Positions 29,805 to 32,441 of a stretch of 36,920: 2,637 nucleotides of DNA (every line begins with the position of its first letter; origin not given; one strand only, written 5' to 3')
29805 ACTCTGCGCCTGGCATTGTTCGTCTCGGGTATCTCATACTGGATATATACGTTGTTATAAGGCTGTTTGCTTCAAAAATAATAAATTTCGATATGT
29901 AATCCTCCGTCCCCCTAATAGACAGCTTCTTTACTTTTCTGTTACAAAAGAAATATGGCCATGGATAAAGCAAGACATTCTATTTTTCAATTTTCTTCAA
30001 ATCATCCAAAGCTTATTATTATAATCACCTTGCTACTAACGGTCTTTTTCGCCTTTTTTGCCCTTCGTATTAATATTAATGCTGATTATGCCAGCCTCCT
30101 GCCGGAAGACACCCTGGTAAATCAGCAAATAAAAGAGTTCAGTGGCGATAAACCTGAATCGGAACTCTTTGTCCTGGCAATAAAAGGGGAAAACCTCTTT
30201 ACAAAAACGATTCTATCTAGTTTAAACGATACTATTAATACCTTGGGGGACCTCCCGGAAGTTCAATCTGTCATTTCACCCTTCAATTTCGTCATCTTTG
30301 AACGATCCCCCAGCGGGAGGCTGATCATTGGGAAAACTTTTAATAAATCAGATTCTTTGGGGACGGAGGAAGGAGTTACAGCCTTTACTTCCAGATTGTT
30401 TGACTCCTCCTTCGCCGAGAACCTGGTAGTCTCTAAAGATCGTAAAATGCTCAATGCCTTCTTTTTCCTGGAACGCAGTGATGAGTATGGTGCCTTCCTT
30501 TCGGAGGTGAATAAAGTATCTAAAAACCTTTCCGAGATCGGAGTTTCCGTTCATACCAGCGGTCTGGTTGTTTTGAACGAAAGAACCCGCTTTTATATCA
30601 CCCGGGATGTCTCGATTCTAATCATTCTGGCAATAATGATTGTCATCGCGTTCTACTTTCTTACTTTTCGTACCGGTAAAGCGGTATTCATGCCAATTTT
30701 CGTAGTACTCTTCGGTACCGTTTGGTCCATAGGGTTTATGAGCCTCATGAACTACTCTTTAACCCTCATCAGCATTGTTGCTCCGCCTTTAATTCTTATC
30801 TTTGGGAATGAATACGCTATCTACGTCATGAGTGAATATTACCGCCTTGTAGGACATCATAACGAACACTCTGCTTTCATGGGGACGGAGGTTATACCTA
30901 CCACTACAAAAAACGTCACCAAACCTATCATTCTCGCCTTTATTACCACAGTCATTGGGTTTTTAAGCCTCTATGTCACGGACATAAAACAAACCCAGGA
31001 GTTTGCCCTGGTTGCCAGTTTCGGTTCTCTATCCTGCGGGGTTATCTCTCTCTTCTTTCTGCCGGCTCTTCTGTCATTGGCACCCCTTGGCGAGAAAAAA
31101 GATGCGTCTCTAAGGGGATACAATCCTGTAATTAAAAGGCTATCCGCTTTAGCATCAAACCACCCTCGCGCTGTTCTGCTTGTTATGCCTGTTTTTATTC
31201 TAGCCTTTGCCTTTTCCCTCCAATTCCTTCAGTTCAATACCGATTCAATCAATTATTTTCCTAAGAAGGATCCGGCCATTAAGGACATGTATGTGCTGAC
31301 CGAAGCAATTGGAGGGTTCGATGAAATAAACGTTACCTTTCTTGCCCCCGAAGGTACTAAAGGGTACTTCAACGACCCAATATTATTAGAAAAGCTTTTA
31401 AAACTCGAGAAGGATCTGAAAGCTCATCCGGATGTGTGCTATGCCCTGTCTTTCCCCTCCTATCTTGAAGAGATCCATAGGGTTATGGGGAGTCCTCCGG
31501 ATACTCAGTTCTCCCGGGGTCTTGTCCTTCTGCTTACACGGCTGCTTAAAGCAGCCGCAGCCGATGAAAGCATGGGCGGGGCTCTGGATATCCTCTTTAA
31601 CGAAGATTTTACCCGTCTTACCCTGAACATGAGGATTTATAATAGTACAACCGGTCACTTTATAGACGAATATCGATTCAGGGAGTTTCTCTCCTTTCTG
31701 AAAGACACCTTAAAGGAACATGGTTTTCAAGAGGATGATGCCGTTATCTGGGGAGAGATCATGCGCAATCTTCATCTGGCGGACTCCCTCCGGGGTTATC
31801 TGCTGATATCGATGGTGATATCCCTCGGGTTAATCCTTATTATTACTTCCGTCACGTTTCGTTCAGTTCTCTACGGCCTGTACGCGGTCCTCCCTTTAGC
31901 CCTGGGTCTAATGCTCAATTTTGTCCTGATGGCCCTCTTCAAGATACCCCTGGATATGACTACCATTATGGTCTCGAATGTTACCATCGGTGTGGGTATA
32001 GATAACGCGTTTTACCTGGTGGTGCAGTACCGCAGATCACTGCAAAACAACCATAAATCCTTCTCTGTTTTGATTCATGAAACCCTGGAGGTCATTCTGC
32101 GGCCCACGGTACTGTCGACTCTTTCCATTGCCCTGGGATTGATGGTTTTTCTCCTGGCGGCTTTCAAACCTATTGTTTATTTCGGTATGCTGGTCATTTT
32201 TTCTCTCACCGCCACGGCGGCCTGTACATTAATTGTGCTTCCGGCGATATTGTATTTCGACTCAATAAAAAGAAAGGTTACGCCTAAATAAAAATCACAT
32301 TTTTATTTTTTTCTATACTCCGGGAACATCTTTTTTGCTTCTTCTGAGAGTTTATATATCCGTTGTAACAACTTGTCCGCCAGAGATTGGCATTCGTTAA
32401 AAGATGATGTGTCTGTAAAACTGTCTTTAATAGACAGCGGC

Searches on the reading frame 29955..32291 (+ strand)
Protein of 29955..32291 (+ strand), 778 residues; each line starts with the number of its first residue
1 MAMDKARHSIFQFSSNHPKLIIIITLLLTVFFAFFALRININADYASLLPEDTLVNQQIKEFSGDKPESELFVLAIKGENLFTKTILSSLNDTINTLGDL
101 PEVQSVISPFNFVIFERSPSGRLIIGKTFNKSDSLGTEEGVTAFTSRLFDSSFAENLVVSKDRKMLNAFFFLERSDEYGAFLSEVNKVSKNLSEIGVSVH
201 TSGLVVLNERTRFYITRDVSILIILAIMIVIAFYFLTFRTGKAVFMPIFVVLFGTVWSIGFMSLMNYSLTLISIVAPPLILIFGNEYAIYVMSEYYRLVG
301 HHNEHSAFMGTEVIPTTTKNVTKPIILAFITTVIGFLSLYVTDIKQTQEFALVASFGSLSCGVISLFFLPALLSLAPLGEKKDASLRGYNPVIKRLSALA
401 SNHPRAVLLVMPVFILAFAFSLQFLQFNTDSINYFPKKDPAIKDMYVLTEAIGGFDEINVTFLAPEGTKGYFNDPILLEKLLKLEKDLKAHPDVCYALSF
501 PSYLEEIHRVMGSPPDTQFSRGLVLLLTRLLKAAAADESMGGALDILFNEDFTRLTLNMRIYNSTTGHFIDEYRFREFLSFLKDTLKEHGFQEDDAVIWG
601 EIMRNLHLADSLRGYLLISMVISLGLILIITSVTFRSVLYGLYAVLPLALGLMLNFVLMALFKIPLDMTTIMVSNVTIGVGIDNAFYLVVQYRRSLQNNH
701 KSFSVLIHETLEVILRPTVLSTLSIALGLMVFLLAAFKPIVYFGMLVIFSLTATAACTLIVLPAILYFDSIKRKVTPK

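Call 46: search_protein_families(library=pfam, proteins=[window:29955-32291:+], max_evalue=0.0001)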
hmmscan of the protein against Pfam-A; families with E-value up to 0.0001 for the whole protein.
window:29955-32291:+ (778 aa): 2 families
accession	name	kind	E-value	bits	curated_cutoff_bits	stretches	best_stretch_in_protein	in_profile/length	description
PF03176.21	MMPL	-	1.8e-21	76.9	20.5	2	55-376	16-302/333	MMPL family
PF12349.14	Sterol-sensing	-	1.1e-08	35.5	22.3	1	245-375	10-135/153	Sterol-sensing domain of SREBP cleavage-activation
